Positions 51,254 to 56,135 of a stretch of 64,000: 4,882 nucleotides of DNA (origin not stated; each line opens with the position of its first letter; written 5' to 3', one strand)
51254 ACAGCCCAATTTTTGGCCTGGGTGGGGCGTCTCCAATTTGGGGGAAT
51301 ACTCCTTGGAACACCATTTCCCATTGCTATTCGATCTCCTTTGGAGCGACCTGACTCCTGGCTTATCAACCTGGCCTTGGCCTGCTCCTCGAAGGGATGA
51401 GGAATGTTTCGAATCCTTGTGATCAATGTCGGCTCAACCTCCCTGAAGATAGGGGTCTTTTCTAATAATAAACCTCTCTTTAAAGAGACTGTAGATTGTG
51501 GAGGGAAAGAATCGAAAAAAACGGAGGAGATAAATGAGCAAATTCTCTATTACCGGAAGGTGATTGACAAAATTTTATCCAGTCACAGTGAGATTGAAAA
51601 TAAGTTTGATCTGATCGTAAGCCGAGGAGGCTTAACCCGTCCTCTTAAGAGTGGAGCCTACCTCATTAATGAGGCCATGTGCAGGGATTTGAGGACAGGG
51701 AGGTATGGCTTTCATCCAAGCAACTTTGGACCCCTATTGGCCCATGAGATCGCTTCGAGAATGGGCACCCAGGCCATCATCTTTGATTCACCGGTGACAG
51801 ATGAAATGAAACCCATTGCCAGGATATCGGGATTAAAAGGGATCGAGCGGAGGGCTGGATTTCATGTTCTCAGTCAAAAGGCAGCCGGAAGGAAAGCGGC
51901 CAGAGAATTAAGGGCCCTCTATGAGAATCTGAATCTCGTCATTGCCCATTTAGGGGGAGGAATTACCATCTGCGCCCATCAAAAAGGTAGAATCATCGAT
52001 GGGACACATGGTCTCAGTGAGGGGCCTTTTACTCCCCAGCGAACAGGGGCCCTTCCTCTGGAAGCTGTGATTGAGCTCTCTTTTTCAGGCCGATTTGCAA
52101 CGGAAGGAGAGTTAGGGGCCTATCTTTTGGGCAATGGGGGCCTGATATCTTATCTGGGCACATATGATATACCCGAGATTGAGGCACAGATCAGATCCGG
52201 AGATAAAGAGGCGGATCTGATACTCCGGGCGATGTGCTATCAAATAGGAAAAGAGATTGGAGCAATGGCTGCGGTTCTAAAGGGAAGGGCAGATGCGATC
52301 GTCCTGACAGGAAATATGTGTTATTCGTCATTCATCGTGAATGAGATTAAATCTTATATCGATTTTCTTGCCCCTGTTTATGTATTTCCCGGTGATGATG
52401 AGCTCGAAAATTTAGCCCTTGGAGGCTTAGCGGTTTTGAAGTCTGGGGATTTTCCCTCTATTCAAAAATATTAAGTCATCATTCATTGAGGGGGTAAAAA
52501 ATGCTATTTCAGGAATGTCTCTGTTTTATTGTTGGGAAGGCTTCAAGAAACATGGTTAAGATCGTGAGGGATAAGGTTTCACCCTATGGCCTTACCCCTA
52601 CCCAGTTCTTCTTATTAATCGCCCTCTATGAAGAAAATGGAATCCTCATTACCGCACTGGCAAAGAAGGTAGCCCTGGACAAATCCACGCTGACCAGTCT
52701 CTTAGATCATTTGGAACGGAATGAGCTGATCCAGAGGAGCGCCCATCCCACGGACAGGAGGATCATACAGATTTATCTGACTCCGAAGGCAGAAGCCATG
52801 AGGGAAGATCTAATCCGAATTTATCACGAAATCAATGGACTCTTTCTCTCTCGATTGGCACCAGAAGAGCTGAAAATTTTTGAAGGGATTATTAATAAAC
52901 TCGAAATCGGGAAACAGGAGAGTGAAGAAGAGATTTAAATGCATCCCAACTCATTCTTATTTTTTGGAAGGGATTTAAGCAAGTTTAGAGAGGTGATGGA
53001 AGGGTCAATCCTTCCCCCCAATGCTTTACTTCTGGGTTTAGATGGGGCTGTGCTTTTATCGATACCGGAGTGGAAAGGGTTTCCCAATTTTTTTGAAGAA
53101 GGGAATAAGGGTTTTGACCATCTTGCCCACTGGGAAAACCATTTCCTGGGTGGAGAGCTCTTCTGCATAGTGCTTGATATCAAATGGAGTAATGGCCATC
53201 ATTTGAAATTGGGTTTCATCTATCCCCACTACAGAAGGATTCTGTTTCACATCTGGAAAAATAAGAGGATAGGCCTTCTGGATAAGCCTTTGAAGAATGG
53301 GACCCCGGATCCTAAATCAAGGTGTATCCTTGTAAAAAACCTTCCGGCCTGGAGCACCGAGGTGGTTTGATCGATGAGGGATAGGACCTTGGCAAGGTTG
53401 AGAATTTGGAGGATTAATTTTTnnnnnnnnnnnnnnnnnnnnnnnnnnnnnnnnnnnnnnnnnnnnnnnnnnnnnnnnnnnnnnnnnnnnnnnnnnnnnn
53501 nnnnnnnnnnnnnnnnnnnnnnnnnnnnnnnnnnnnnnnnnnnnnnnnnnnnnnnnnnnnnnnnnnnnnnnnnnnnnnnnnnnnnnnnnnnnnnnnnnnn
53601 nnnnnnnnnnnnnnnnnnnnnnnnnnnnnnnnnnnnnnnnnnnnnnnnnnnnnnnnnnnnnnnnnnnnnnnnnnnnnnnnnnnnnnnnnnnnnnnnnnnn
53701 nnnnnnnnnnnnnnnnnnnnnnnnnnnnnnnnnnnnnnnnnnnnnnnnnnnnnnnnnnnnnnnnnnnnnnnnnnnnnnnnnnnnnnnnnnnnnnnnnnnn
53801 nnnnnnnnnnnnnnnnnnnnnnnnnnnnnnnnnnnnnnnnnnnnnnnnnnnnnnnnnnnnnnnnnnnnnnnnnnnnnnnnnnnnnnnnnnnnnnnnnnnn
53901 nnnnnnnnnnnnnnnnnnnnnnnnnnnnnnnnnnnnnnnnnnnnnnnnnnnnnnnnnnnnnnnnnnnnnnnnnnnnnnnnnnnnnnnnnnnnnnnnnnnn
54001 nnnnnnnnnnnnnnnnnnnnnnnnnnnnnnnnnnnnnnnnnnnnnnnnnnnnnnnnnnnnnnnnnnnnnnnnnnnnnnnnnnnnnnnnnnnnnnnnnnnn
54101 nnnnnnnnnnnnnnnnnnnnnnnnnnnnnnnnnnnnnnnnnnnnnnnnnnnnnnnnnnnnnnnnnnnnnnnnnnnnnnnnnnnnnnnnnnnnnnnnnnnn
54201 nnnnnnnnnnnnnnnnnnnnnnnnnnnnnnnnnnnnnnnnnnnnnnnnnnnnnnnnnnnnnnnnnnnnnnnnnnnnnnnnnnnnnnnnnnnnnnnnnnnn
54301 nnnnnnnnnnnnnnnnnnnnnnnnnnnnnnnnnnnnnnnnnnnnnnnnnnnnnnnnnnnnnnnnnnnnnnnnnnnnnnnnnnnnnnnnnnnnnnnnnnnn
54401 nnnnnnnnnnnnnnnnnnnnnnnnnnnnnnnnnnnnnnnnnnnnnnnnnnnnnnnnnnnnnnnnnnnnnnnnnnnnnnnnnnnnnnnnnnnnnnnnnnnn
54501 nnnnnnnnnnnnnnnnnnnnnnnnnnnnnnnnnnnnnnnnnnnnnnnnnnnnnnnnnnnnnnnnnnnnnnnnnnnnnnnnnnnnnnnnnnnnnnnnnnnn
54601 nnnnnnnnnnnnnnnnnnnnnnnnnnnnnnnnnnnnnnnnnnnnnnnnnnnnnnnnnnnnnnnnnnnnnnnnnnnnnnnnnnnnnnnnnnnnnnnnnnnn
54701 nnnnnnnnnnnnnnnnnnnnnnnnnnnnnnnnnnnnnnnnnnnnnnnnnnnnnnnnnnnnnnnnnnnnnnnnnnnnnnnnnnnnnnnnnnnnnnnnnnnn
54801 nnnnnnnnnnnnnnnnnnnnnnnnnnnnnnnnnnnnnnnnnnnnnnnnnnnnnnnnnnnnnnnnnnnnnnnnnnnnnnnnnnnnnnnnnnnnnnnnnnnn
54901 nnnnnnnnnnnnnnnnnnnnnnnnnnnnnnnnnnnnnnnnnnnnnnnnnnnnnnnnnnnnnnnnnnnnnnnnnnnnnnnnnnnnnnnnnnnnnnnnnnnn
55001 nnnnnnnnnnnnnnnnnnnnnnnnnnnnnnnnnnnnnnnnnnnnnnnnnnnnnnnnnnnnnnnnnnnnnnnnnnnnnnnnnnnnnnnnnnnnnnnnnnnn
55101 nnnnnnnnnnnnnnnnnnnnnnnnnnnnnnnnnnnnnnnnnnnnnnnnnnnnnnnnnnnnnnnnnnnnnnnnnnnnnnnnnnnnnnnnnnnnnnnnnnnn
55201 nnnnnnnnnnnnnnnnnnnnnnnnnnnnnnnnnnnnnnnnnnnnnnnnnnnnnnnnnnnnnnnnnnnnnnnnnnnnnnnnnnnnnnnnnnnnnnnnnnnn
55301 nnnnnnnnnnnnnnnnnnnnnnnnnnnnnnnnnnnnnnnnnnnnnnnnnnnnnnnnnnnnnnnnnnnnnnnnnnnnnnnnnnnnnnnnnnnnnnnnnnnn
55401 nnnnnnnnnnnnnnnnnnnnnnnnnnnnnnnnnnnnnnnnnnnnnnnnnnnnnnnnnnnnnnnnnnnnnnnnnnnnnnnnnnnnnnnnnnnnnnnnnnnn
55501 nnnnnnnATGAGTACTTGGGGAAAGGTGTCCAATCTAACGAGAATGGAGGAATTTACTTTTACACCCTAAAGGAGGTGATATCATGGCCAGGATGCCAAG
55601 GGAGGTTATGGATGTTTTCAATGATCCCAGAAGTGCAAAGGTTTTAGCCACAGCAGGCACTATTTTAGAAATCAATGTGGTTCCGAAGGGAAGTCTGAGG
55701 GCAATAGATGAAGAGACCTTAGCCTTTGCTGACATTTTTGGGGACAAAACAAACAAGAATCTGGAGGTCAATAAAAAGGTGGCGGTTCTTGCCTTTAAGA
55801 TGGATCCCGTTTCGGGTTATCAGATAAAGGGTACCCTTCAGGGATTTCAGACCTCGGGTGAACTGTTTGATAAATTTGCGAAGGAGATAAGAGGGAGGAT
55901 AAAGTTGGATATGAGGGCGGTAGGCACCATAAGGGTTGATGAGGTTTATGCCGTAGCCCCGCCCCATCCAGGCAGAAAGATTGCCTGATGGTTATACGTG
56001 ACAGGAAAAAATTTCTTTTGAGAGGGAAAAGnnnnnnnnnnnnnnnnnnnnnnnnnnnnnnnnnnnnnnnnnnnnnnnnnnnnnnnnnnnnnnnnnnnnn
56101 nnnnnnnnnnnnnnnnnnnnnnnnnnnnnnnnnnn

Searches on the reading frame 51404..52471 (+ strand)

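Call 14: search_protein_families(library=pfam, proteins=[window:51404-52471:+], max_evalue=0.001)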
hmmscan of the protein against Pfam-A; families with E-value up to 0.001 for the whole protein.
window:51404-52471:+ (356 aa): 1 family
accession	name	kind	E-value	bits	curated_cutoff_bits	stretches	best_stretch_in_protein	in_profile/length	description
PF00871.23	Acetate_kinase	-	1.2e-19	70.7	22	1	149-312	173-339/392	Acetokinase family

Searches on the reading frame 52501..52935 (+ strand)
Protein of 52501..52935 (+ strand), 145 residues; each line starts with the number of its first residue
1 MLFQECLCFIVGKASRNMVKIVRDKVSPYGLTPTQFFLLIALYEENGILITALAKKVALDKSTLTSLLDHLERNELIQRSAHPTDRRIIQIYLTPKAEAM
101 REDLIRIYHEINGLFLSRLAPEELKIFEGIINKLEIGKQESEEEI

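Call 14: search_protein_families(library=pfam, proteins=[window:52501-52935:+], max_evalue=0.001)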
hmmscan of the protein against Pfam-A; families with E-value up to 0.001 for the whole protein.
window:52501-52935:+ (145 aa): 6 families
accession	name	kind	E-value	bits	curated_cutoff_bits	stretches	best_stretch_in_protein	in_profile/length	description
PF01047.28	MarR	-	4e-18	65.5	24.6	1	31-89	1-59/59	MarR family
PF12802.13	MarR_2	-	2.6e-12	47.1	27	1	29-88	1-61/61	MarR family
PF22381.2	Staph_reg_Sar_Rot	-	2.1e-09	37.8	27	1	27-100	8-81/85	Transcriptional regulator SarA/Rot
PF04182.18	B-block_TFIIIC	-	7.5e-06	26.4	22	1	35-86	6-54/73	B-block binding subunit of TFIIIC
PF13463.12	HTH_27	-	2.9e-05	24.7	22.2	1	31-97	1-68/68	Winged helix DNA-binding domain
PF13412.12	HTH_24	-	0.00015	21.7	21.9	1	38-78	8-48/48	Winged helix-turn-helix DNA-binding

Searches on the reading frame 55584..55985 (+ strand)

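Call 14: search_protein_families(library=pfam, proteins=[window:55584-55985:+], max_evalue=0.001)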
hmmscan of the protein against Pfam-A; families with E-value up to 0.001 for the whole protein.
window:55584-55985:+ (134 aa): 1 family
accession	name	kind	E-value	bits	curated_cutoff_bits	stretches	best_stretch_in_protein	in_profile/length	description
PF01243.27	PNPOx_N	-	1.4e-08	35.5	28.1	1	8-124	5-119/120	Pyridoxamine 5'-phosphate oxidase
